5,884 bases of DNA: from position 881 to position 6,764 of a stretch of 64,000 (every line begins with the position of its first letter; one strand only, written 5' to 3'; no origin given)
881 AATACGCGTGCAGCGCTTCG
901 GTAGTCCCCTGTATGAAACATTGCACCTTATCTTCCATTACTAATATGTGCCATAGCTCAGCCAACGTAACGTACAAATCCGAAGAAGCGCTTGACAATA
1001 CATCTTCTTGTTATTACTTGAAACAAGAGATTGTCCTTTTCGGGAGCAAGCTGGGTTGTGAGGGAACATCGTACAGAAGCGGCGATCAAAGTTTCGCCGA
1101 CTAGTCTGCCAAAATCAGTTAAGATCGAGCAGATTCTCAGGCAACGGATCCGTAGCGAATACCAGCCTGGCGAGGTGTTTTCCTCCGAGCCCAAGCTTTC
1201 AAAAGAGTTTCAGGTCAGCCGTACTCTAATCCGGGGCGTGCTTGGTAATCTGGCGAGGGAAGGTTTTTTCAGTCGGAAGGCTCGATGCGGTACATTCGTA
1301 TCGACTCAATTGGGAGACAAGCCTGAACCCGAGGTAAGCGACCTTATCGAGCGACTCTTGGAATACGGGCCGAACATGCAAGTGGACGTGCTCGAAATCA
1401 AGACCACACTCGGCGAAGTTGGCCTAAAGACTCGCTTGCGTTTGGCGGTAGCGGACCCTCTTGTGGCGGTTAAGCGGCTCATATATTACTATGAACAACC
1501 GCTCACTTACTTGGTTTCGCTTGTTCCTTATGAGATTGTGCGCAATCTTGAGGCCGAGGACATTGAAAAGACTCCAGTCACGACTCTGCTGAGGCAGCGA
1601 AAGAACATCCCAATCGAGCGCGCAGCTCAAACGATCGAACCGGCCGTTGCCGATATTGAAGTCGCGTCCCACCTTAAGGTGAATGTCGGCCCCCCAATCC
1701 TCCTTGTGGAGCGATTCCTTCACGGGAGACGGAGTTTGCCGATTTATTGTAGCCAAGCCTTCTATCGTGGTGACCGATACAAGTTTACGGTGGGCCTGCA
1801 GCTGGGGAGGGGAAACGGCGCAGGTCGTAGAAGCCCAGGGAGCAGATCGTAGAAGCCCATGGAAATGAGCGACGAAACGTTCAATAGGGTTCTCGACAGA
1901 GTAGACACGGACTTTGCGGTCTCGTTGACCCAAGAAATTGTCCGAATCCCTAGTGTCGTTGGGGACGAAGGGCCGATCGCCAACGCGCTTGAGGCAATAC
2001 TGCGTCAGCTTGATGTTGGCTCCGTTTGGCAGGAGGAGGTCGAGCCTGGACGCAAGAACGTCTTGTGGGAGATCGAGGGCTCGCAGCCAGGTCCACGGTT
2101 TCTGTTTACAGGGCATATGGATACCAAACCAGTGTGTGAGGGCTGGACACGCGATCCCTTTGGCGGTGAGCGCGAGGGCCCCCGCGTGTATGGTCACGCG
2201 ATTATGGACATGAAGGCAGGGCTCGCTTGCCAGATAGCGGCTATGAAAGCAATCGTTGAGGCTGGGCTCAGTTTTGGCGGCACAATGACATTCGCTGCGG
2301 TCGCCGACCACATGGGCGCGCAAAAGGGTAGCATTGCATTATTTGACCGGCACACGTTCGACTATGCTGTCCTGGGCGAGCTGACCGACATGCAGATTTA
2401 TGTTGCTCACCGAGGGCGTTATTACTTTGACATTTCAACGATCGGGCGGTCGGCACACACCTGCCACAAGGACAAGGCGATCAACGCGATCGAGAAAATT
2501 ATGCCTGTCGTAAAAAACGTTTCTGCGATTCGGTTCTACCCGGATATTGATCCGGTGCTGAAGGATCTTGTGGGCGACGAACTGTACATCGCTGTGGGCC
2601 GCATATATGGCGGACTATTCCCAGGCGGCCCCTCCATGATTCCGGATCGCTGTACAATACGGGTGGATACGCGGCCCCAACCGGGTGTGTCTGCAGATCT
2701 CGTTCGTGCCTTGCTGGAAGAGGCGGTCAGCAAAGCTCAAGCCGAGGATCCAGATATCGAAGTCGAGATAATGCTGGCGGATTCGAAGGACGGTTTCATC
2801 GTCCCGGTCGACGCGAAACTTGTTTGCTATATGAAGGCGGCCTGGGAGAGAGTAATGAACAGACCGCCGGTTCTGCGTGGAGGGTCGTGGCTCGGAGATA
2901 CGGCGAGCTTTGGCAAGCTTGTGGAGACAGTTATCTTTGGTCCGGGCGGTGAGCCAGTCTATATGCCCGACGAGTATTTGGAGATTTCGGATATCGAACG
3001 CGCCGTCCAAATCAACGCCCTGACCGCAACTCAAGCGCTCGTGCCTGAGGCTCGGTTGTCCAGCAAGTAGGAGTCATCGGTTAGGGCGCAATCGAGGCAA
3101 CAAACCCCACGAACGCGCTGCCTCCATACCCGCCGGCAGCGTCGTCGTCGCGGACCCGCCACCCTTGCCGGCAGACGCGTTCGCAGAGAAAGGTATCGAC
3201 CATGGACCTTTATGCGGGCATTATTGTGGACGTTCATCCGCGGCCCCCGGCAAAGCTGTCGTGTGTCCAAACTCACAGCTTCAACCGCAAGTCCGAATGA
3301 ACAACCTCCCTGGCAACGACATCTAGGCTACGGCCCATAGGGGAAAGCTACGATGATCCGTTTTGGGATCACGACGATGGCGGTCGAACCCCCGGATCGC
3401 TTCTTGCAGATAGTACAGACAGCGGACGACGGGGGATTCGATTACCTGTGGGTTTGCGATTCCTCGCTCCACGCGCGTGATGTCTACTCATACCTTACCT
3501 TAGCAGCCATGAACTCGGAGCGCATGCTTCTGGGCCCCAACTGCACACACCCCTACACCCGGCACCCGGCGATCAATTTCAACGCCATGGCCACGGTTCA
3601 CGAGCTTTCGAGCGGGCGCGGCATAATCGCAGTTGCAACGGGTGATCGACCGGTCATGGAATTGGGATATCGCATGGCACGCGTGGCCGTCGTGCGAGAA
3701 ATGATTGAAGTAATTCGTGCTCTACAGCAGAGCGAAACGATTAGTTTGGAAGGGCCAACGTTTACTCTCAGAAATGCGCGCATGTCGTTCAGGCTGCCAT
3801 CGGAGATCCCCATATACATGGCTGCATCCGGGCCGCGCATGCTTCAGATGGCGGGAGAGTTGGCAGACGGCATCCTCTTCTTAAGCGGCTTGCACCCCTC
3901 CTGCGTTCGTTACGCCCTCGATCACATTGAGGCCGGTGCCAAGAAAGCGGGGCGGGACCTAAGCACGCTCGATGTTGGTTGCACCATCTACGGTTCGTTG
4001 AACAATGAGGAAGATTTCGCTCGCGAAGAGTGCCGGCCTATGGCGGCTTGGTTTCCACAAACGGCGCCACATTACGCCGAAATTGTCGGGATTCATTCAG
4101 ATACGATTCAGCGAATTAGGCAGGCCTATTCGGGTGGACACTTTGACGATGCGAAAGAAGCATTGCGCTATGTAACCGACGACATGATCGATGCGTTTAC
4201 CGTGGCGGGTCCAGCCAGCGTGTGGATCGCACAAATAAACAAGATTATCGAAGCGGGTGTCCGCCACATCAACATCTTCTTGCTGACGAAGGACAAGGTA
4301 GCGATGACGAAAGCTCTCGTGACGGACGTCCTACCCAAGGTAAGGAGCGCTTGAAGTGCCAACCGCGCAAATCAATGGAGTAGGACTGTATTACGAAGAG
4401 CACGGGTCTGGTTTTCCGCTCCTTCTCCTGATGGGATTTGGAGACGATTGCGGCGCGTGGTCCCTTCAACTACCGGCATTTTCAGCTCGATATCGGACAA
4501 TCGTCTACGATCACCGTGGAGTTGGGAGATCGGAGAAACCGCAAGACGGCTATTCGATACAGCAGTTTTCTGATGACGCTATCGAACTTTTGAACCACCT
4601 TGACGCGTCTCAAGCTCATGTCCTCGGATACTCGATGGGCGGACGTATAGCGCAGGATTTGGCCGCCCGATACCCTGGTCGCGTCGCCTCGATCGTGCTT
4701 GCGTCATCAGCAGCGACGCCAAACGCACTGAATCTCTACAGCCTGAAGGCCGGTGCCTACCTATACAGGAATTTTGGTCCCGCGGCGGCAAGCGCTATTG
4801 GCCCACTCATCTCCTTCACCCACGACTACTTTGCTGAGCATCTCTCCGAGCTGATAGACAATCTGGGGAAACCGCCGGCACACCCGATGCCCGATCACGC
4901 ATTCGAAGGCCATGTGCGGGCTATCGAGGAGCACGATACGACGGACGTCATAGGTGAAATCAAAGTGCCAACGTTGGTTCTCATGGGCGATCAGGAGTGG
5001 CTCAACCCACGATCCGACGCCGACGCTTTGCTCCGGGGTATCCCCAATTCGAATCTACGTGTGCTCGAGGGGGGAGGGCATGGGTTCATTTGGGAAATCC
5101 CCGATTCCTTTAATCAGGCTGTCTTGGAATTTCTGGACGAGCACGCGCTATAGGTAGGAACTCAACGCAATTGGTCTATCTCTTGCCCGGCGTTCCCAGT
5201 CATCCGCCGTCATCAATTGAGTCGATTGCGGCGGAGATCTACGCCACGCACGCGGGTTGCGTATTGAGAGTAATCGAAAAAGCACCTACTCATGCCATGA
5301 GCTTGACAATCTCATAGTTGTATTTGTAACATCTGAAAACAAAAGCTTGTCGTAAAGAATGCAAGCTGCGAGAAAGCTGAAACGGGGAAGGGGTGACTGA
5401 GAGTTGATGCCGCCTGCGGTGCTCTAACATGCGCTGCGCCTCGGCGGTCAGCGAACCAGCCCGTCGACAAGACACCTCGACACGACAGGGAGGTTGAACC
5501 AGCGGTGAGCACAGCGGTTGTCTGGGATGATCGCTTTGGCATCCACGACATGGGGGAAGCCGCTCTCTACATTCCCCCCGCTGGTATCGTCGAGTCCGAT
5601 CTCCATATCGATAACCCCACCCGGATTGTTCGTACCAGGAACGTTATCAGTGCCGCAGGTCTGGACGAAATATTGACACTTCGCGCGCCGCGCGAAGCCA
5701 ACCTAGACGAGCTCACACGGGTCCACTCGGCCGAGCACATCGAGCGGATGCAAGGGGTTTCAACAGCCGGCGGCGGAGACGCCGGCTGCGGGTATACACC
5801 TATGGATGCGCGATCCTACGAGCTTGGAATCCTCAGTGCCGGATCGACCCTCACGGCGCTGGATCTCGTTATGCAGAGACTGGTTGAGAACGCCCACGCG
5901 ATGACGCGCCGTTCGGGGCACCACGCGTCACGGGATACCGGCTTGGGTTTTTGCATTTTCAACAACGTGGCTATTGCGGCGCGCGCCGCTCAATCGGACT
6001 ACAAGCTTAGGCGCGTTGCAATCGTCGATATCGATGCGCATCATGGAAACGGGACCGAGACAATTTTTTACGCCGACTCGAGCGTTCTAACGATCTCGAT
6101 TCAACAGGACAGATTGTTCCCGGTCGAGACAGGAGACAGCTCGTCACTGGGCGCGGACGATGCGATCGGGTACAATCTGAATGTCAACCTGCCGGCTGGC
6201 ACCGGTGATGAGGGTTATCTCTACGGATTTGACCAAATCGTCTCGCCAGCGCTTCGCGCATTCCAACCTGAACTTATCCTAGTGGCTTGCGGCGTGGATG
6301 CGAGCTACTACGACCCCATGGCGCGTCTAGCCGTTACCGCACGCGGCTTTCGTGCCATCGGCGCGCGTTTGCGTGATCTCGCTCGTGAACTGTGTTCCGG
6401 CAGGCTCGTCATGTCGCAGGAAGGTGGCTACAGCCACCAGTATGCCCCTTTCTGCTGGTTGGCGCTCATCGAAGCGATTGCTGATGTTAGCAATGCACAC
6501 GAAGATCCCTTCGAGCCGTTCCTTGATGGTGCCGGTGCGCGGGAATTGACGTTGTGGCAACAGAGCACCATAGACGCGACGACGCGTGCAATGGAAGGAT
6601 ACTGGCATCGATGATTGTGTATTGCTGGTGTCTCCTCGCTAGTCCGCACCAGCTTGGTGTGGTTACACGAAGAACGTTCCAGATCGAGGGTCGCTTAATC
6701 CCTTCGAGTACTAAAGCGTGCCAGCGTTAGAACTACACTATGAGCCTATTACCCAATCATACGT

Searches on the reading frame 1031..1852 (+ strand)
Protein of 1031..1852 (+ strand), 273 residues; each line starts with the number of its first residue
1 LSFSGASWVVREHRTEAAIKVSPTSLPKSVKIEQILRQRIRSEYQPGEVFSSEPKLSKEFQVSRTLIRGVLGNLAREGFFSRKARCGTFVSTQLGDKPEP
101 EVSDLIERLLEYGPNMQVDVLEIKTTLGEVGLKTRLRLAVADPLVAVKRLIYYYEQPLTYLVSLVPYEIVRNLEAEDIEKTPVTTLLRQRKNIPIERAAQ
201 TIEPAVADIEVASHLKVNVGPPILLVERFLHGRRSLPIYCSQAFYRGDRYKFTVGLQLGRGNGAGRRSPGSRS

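Call 9: search_protein_families(library=pfam, proteins=[window:1031-1852:+])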
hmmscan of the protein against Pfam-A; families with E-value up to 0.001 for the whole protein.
window:1031-1852:+ (273 aa): 2 families
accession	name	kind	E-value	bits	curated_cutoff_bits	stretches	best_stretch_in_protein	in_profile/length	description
PF07702.18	UTRA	-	3e-25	89.1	23.8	1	114-251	4-141/141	UTRA domain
PF00392.27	GntR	-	6e-11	42.3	27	1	30-90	3-64/64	Bacterial regulatory proteins, gntR family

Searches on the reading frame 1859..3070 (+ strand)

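Call 9: search_protein_families(library=pfam, proteins=[window:1859-3070:+])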
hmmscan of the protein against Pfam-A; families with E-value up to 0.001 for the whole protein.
window:1859-3070:+ (403 aa): 2 families
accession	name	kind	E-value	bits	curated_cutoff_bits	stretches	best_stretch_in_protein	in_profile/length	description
PF01546.33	Peptidase_M20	-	2.2e-18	67.4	24.6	1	82-390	1-204/206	Peptidase family M20/M25/M40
PF07687.19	M20_dimer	-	6.9e-10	39.3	21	1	182-297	1-106/107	Peptidase dimerisation domain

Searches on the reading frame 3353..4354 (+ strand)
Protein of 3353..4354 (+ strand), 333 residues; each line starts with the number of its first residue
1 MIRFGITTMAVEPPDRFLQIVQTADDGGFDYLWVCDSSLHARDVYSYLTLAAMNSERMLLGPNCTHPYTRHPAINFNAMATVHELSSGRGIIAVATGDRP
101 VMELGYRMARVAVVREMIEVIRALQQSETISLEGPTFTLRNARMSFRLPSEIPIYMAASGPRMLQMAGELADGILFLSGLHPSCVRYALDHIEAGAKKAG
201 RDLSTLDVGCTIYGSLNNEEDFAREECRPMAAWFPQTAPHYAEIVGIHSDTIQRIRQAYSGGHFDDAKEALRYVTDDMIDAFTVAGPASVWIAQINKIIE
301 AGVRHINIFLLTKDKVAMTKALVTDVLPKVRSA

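Call 9: search_protein_families(library=pfam, proteins=[window:3353-4354:+])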
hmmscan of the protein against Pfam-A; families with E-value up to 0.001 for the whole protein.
window:3353-4354:+ (333 aa): 1 family
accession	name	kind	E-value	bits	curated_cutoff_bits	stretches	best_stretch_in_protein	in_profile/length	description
PF00296.26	Bac_luciferase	-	2.1e-49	169.1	27.9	1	10-305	17-314/314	Luciferase-like monooxygenase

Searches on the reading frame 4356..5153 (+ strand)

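Call 9: search_protein_families(library=pfam, proteins=[window:4356-5153:+])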
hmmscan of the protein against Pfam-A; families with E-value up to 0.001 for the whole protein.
window:4356-5153:+ (265 aa): 5 families
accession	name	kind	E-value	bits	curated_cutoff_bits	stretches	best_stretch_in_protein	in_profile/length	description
PF00561.26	Abhydrolase_1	-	1.3e-29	104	25.8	1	21-247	2-243/245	alpha/beta hydrolase fold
PF12146.15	Hydrolase_4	-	1.8e-18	67.2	27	1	24-124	9-115/239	Serine aminopeptidase, S33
PF12697.13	Abhydrolase_6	-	4.7e-16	60.5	26.3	1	27-253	6-215/217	Alpha/beta hydrolase family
PF00975.26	Thioesterase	-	0.00031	21.5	26.4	1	67-111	47-91/226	Thioesterase domain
PF20408.4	Abhydrolase_11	-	0.00059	20.1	27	0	56-106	48-97/193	Alpha/beta hydrolase domain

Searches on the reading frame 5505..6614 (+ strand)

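Call 9: search_protein_families(library=pfam, proteins=[window:5505-6614:+])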
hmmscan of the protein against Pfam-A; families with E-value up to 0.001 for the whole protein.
window:5505-6614:+ (369 aa): 1 family
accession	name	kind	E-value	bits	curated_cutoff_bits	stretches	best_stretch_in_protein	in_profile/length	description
PF00850.24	Hist_deacetyl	-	5.7e-81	272.6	27.9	1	34-324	1-297/298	Histone deacetylase domain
